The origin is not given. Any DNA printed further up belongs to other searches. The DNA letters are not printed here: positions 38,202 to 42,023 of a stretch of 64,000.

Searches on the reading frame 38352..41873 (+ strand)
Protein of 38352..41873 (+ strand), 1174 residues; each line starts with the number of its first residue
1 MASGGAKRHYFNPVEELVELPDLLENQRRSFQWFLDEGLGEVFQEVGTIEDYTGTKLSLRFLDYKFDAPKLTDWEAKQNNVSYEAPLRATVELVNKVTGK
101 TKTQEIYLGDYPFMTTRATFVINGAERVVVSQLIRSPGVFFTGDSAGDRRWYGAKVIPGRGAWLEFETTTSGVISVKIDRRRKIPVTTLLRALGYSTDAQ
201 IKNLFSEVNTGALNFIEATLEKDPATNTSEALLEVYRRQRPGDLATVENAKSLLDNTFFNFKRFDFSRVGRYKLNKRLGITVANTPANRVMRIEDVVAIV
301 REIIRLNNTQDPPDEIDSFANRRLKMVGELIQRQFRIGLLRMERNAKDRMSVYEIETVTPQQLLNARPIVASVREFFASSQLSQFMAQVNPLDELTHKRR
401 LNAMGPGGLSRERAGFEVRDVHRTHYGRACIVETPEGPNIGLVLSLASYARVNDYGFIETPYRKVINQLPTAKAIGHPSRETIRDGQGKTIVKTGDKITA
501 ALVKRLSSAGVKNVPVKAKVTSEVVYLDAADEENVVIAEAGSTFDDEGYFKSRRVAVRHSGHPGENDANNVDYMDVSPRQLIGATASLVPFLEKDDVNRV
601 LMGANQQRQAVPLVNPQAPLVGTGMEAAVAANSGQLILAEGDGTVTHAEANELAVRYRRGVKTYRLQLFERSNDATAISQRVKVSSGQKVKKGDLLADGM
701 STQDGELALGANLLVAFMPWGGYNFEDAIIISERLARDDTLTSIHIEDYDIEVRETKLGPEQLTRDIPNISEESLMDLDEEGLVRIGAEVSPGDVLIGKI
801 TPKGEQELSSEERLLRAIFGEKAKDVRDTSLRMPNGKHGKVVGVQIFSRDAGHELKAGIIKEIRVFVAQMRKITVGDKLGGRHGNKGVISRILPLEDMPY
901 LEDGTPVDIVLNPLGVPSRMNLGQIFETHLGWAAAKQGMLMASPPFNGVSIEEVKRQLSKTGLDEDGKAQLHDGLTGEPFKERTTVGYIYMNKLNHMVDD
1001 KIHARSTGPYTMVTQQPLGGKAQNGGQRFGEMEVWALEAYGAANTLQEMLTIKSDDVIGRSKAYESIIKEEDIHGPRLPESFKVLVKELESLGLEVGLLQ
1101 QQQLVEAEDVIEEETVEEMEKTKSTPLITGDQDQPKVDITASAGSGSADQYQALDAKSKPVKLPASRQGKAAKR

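Call 55: search_protein_families(library=pfam, proteins=[window:38352-41873:+], max_evalue=0.001)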
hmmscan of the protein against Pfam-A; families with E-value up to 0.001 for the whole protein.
window:38352-41873:+ (1174 aa): 7 families
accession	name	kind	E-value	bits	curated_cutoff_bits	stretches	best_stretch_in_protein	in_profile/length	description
PF00562.33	RNA_pol_Rpb2_6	-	5.5e-128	427.7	23.4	1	639-1023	2-373/373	RNA polymerase Rpb2, domain 6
PF04565.21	RNA_pol_Rpb2_3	-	1.1e-26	93.2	21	1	384-452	1-68/68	RNA polymerase Rpb2, domain 3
PF04560.25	RNA_pol_Rpb2_7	-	2.6e-26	92.3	32.1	1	1025-1099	1-85/87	RNA polymerase Rpb2, domain 7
PF04561.19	RNA_pol_Rpb2_2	-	1.6e-25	90.3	21.7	1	135-325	1-190/190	RNA polymerase Rpb2, domain 2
PF10385.14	RNA_pol_Rpb2_45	-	2.8e-18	66.2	28.2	1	516-577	5-66/66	RNA polymerase beta subunit external 1 domain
PF04563.20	RNA_pol_Rpb2_1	-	2.7e-16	60.2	28.2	1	23-369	2-201/203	RNA polymerase beta subunit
PF01551.29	Peptidase_M23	-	0.00047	20.7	28.7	0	629-703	8-76/96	Peptidase family M23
